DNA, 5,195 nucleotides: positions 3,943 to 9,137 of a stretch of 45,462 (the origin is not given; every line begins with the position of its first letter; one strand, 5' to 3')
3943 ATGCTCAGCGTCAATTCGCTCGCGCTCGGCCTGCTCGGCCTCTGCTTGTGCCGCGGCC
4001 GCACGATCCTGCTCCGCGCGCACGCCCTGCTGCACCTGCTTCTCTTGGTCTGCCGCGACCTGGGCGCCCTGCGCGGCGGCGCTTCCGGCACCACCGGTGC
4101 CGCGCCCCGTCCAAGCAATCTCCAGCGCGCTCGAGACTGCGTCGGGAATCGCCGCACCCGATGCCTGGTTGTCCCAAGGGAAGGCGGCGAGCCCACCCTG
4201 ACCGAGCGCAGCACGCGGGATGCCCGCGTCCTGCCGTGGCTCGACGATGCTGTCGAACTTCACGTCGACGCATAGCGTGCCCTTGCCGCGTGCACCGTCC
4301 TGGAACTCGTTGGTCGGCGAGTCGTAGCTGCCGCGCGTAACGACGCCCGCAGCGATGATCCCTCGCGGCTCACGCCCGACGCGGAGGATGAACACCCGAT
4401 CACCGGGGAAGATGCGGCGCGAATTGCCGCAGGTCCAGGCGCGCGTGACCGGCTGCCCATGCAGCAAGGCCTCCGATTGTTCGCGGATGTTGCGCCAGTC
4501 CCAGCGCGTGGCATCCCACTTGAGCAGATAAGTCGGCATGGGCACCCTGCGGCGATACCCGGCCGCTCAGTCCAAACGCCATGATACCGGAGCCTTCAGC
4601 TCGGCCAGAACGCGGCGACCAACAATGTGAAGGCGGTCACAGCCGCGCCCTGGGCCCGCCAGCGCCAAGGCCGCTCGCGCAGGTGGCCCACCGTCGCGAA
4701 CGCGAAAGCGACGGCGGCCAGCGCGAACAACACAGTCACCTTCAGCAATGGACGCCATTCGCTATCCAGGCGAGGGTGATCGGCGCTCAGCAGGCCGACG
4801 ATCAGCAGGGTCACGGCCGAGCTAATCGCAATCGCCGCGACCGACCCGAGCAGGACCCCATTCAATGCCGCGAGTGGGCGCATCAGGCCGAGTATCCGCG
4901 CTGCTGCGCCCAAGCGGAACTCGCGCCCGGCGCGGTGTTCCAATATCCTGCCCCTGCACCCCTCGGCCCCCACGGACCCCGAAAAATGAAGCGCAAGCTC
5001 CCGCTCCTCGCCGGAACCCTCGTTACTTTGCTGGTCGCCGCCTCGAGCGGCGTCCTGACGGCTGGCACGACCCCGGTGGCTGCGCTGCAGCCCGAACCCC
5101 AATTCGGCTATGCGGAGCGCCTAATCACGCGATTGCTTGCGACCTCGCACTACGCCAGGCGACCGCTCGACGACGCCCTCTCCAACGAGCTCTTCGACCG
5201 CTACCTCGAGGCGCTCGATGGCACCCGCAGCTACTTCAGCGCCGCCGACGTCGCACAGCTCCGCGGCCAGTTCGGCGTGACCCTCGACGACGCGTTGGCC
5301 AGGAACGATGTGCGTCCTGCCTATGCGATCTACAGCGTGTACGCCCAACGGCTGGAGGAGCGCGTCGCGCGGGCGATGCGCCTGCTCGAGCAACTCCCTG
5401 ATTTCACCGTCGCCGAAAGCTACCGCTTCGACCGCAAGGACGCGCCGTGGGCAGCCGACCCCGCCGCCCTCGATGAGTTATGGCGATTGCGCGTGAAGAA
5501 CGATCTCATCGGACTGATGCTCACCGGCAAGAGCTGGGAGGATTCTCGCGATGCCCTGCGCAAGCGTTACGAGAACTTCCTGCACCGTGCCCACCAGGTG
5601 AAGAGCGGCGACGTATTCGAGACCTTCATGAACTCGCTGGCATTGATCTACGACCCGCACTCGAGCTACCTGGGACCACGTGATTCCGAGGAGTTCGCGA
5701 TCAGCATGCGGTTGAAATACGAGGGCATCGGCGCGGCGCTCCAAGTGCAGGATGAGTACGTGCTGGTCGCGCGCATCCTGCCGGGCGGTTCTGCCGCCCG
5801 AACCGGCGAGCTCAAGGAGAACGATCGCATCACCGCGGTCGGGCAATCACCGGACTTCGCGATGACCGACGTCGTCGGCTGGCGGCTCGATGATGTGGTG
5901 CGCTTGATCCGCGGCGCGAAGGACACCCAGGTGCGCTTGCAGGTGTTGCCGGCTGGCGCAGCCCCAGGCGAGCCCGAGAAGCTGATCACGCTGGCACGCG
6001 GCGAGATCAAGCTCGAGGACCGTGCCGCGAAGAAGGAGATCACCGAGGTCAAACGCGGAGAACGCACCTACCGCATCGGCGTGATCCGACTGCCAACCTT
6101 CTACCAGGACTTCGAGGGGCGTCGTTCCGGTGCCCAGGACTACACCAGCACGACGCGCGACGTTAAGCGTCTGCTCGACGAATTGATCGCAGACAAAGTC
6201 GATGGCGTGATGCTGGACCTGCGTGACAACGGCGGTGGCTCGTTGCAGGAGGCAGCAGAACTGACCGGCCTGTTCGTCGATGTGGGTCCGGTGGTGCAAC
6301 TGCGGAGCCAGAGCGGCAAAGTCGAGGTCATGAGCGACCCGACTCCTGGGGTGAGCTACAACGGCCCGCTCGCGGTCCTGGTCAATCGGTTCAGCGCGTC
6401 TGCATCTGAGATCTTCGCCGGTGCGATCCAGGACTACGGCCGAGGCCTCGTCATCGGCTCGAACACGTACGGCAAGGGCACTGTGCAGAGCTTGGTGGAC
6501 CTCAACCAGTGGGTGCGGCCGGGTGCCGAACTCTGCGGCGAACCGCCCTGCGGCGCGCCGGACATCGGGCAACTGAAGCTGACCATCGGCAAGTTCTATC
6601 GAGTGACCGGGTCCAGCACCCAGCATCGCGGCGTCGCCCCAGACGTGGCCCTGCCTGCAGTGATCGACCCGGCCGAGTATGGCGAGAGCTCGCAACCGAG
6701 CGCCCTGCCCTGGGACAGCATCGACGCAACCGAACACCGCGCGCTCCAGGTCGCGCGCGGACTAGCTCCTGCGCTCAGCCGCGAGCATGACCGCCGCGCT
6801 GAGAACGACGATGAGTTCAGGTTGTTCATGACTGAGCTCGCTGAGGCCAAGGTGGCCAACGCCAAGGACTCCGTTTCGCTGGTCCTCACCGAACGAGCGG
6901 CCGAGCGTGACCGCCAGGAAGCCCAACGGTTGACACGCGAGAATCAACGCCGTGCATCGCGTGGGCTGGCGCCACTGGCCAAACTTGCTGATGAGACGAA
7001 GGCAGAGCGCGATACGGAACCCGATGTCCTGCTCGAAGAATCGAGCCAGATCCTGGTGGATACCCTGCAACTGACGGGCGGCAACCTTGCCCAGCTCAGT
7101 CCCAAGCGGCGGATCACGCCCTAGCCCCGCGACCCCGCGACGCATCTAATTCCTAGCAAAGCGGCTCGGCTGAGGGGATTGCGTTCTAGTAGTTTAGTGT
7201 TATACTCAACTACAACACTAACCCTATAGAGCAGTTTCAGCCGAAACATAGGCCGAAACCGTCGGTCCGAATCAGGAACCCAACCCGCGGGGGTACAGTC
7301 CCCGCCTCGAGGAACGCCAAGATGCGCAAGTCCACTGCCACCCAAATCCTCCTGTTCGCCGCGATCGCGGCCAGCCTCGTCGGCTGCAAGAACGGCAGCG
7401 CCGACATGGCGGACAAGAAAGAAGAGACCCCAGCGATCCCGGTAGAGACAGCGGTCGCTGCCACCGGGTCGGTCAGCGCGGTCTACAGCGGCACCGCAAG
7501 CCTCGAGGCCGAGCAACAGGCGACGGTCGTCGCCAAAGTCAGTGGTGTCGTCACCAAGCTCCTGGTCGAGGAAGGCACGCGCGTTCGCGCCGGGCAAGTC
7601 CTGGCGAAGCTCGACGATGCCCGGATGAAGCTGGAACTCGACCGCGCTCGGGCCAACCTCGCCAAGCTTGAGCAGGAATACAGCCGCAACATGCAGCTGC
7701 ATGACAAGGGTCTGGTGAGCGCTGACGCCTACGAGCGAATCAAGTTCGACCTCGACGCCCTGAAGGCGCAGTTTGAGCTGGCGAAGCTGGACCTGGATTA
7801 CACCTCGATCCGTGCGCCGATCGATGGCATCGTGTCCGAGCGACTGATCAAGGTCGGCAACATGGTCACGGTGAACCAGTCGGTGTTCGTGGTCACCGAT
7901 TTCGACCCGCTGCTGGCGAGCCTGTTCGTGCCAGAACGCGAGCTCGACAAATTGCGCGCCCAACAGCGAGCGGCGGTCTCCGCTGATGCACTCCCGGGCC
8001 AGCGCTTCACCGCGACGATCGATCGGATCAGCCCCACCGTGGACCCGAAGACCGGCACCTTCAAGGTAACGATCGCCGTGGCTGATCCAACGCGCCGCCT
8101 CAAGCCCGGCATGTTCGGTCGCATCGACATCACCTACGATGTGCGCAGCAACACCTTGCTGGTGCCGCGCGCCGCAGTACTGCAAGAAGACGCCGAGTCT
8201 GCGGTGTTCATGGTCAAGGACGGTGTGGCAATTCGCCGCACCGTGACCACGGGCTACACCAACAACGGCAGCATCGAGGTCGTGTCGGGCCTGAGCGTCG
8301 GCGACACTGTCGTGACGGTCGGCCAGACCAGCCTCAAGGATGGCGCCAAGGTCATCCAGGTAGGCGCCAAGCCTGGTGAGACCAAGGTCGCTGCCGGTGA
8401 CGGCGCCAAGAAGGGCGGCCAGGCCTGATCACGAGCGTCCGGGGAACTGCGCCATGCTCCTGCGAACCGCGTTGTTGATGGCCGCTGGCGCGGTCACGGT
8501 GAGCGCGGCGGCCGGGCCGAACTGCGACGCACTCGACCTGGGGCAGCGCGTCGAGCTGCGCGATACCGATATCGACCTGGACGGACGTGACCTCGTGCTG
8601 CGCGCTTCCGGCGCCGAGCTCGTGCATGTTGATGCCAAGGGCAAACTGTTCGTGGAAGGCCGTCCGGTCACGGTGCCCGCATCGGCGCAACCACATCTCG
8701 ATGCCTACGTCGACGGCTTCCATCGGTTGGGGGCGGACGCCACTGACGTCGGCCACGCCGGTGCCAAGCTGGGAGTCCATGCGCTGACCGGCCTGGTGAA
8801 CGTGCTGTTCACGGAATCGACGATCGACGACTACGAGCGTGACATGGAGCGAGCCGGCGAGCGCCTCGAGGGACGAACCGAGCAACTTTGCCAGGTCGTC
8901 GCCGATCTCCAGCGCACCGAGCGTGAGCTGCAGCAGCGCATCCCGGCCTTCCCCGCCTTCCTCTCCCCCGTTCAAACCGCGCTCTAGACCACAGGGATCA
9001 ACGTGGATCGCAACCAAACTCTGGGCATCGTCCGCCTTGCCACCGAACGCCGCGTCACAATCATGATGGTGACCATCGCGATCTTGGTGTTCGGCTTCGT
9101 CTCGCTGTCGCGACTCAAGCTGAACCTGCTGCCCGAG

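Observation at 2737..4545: Solitary reader / spacer / nuclease-fold protein with substituted catalytic core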

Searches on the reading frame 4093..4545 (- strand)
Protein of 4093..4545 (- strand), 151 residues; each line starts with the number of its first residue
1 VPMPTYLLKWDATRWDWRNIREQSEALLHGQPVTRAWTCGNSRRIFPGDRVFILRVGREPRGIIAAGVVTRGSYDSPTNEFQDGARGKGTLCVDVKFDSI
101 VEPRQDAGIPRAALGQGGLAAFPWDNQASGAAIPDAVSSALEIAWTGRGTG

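Call 9: find_homologous_proteins(query=window:4093-4545:-, max_evalue=0.001)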
Query window:4093-4545:- (151 aa): 1 proteins with E <= 0.001 among 48 candidates.
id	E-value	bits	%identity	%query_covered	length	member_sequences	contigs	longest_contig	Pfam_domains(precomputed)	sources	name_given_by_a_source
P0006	6.5e-81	288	84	99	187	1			-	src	-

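Call 11: search_protein_families(library=pfam, proteins=[P0006, window:4093-4545:-], max_evalue=1)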
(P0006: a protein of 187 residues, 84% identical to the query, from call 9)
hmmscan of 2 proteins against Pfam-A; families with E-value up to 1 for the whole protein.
P0006 (187 aa): 1 family
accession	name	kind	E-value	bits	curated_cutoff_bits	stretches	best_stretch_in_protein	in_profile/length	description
PF01878.24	EVE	-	2.9e-05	24.6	23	1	4-100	3-104/145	EVE domain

window:4093-4545:- (151 aa): 1 family
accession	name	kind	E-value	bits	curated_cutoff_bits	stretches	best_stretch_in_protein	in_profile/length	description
PF01878.24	EVE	-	3e-05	24.5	23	1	6-100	3-102/145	EVE domain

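Call 38: find_homologous_proteins(query=A2, max_evalue=0.001)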
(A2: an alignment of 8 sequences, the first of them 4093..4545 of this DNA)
Query A2 (8 sequences) (151 aa, profile of the alignment): 77 proteins with E <= 0.001 among 3737 candidates.
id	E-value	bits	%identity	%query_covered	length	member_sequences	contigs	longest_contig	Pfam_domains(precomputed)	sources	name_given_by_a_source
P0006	1.1e-72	260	84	99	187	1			-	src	-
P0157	2.0e-68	247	50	96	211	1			-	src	-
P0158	2.8e-68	246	52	95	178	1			-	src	-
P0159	8.8e-68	244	49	97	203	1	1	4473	-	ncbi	ncbi:MAG: hypothetical protein V3T39_01355, partial [Gammaproteobacteria bacterium]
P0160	5.5e-65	235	47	96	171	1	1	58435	-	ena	-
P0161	6.1e-65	235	50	95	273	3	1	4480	-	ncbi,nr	ncbi:MAG: hypothetical protein KY410_04780, partial [Proteobacteria bacterium]|nr:hypothetical prote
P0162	4.0e-63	229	48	96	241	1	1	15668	-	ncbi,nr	ncbi:MAG: EVE domain-containing protein, partial [Gammaproteobacteria bacterium]|nr:EVE domain-conta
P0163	5.6e-56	206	50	75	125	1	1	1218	-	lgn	-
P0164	2.6e-42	162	39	95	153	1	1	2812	-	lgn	-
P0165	3.7e-42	161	40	95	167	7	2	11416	-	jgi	jgi:hypothetical protein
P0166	6.1e-42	161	35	95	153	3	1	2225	PF01878.25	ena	-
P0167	2.2e-41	159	38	95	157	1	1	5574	PF01878.25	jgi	jgi:5-methylcytosine-specific restriction protein A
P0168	2.9e-41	158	36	95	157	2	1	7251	-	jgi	jgi:hypothetical protein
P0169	6.0e-40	154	37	95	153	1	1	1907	-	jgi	jgi:5-methylcytosine-specific restriction protein A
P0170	1.3e-37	147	34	95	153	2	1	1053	-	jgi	jgi:5-methylcytosine-specific restriction protein A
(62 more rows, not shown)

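Call 40: search_solved_structures(query=A3, max_evalue=1, show_alignments=2)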
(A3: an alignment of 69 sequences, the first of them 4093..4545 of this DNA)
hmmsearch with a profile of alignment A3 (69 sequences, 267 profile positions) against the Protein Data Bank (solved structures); distinct sequences matched with E-value up to 1: 9.
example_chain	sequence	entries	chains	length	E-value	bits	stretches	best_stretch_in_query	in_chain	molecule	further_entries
6ghc_A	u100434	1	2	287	2.7e-05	27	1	168-253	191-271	5-methylcytosine-specific restriction enzyme A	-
5zmm_A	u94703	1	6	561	0.0033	20.1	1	156-256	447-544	Uncharacterized protein McrA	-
2vln_B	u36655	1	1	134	0.4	13.3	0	168-249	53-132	COLICIN E9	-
9nvu_P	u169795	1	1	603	0.42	13.2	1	209-262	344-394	OrufIscB-REC-swap 49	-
1bxi_B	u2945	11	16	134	0.52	12.9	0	169-249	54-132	PROTEIN (COLICIN E9) | COLICIN E9 | Colicin-E9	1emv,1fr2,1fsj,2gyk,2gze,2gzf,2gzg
2vlp_B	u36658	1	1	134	0.59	12.7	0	175-248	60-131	COLICIN E9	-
2vlo_B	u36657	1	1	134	0.68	12.5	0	176-249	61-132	COLICIN E9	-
2jaz_B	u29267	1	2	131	0.84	12.2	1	168-249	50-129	COLICIN E7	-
2vlq_B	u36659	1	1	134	0.87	12.2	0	205-249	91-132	COLICIN E9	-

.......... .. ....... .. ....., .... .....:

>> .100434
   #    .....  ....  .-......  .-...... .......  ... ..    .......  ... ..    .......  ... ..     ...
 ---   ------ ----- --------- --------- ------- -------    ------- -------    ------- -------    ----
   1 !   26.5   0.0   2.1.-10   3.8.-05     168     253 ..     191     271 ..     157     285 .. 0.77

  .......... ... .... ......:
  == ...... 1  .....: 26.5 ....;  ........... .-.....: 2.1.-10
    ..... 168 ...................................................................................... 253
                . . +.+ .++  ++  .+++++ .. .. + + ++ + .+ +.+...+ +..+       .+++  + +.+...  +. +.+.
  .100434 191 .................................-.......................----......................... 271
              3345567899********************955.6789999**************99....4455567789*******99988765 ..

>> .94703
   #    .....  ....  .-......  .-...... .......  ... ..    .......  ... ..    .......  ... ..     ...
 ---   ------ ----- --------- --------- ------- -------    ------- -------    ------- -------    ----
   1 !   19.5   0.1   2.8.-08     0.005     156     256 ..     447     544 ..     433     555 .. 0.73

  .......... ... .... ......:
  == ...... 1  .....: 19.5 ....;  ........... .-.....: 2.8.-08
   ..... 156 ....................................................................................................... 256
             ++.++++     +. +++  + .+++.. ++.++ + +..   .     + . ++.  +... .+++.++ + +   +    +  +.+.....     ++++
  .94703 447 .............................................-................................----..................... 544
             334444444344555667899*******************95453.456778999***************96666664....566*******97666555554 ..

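Call 47: predict_structure(alignment_id=A3)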
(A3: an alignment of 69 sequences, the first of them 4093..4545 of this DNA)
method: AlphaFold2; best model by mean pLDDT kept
length: 151 residues; sequences in the alignment: 69
mean_pLDDT: 87.8   pTM: 0.84
mean pLDDT of the five models: 87.8, 80.2, 79.9, 77.5, 77.1
residues with pLDDT >= 90: 101; 70-90: 33; 50-70: 11; < 50: 6
segments of 3 or more residues with pLDDT < 50: 83-87
pLDDT, mean of each block of 10 residues (from residue 1): 90 87 92 91 92 93 96 77 54 94 89 94 88 96 87 50
secondary structure, 60 per line:
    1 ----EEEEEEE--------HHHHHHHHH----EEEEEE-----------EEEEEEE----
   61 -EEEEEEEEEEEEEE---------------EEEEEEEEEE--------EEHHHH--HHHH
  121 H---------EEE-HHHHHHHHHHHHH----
elements in order: E5-11 H20-28 E33-38 E50-56 E62-75 E91-100 H111-114 H117-121 E131-133 H135-147

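Call 50: fold_search(model_id=the predicted structure, library=pdb)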
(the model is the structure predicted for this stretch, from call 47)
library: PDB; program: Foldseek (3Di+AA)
matches with E <= 10: 408; with E <= 0.001: 11
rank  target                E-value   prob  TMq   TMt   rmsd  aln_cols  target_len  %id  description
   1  2ar1                  2.8e-06  1.00  0.63  0.61   5.6       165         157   16  Structure of Hypothetical protein from Leishmania major (released 2005-08-30)
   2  5j3e_B                4.7e-05  1.00  0.58  0.52   6.1       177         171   15  Crystal Structure of Human THYN1 protein in complex with 5-methylcytosine containing DNA (released 2016-04-20)
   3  2g2x_A                6.4e-05  1.00  0.61  0.61   5.3       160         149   18  X-Ray Crystal Structure Protein Q88CH6 from Pseudomonas putida. Northeast Structural Genomics Consortium Target PpR72. (released 2006-03-14)
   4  2p5d                  6.8e-05  1.00  0.57  0.59   4.6       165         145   15  Crystal structure of MJECL36 from Methanocaldococcus jannaschii DSM 2661 (released 2007-09-18)
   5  2eve                  7.3e-05  1.00  0.64  0.65   4.5       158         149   14  X-Ray Crystal Structure of Protein PSPTO5229 from Pseudomonas syringae. Northeast Structural Genomics Consortium Target  (released 2005-11-08)
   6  5j3e_A                1.7e-04  1.00  0.60  0.54   5.8       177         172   15  Crystal Structure of Human THYN1 protein in complex with 5-methylcytosine containing DNA (released 2016-04-20)
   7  6yex_A                2.6e-04  1.00  0.54  0.29   5.4       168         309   16  VcaM4I restriction endonuclease in the absence of DNA (released 2020-12-16)
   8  3eop_A                3.6e-04  1.00  0.56  0.51   6.8       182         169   14  Crystal Structure of the DUF55 domain of human thymocyte nuclear protein 1 (released 2009-09-29)
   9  2hd9                  4.5e-04  1.00  0.57  0.59   5.0       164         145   15  Crystal structure of PH1033 from Pyrococcus horikoshii OT3 (released 2006-12-20)
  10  1wmm                  5.5e-04  1.00  0.60  0.63   4.1       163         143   15  Crystal structure of PH1033 from Pyrococcus horikoshii Ot3 (released 2005-08-23)
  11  6yex_B                8.9e-04  1.00  0.58  0.32   4.8       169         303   14  VcaM4I restriction endonuclease in the absence of DNA (released 2020-12-16)
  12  1zce                  1.1e-03  1.00  0.57  0.58   5.0       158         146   16  X-Ray Crystal Structure of Protein Atu2648 from Agrobacterium tumefaciens. Northeast Structural Genomics Consortium Targ (released 2005-04-19)
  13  5eip_A                2.0e-03  1.00  0.52  0.58   4.5       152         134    8  apo-structure of YTH domain of SpMmi1 (released 2016-01-27)
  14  3eop_B                2.4e-03  1.00  0.55  0.52   6.3       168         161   15  Crystal Structure of the DUF55 domain of human thymocyte nuclear protein 1 (released 2009-09-29)
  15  7z4u_B                2.5e-03  0.99  0.46  0.46   6.0       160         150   10  Crystal structure of YTHDF2 with compound YLI_DF_028 (released 2022-03-16)
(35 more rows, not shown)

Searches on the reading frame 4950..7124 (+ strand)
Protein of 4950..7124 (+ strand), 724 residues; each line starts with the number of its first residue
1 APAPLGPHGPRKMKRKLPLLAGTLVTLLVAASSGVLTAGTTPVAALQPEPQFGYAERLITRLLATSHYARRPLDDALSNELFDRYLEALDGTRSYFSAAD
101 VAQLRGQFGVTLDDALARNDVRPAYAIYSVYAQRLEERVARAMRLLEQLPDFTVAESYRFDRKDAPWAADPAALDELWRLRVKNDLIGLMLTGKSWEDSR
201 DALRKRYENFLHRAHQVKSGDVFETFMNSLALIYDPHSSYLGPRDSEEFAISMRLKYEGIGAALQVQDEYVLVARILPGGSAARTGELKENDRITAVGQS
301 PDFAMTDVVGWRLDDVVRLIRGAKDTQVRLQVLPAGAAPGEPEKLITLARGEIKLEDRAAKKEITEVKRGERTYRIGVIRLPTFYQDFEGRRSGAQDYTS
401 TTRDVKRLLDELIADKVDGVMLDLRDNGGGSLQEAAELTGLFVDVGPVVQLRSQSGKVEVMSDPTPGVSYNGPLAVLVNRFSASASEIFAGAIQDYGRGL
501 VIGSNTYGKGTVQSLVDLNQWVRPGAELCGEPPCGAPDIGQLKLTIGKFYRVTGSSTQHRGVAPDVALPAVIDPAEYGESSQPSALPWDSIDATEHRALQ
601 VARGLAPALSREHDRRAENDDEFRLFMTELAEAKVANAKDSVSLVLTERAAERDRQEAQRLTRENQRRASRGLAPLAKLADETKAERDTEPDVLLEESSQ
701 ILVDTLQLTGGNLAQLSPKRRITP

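Call 26: search_protein_families(library=pfam, proteins=[window:4950-7124:+], max_evalue=0.00001)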
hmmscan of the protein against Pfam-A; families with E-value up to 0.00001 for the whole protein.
window:4950-7124:+ (724 aa): 4 families
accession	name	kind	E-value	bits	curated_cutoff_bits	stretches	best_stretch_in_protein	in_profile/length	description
PF17804.6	TSP_NTD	-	2.7e-57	194.5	26.4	1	60-244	2-188/188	Tail specific protease N-terminal domain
PF03572.23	Peptidase_S41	-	7.5e-44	149.7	24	1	375-567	1-164/165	Peptidase family S41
PF11818.13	DUF3340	-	1.2e-31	110.3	28.6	1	572-706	1-154/155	C-terminal domain of tail specific protease (DUF3340)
PF00595.29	PDZ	-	9e-12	45.6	23.2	1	253-332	6-80/81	PDZ domain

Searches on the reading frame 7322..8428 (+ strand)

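Call 26: search_protein_families(library=pfam, proteins=[window:7322-8428:+], max_evalue=0.00001)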
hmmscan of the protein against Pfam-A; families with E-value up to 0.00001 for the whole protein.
window:7322-8428:+ (368 aa): 4 families
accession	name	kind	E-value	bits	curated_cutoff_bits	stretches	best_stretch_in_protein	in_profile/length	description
PF16576.10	HlyD_D23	-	8e-31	107.4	30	1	56-265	9-213/214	Barrel-sandwich domain of CusB or HlyD membrane-fusion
PF13437.12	HlyD_3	-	4.1e-30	105.1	22.2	1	163-263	2-106/106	HlyD family secretion protein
PF13533.13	Biotin_lipoyl_2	-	4.2e-08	33.3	29.8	1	68-98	2-32/32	Biotin-lipoyl like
PF00364.28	Biotin_lipoyl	-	2.7e-06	27.6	22.1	0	66-97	42-73/73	Biotin-requiring enzyme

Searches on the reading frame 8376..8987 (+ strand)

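Call 74: search_protein_families(library=pfam, proteins=[window:8376-8987:+], max_evalue=0.00001)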
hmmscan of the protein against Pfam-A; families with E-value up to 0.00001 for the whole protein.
window:8376-8987:+ (203 aa): 1 family
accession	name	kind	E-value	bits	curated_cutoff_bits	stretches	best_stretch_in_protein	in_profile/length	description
PF11101.13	DUF2884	-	1.9e-13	51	30.6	1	64-147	7-90/228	Protein of unknown function (DUF2884)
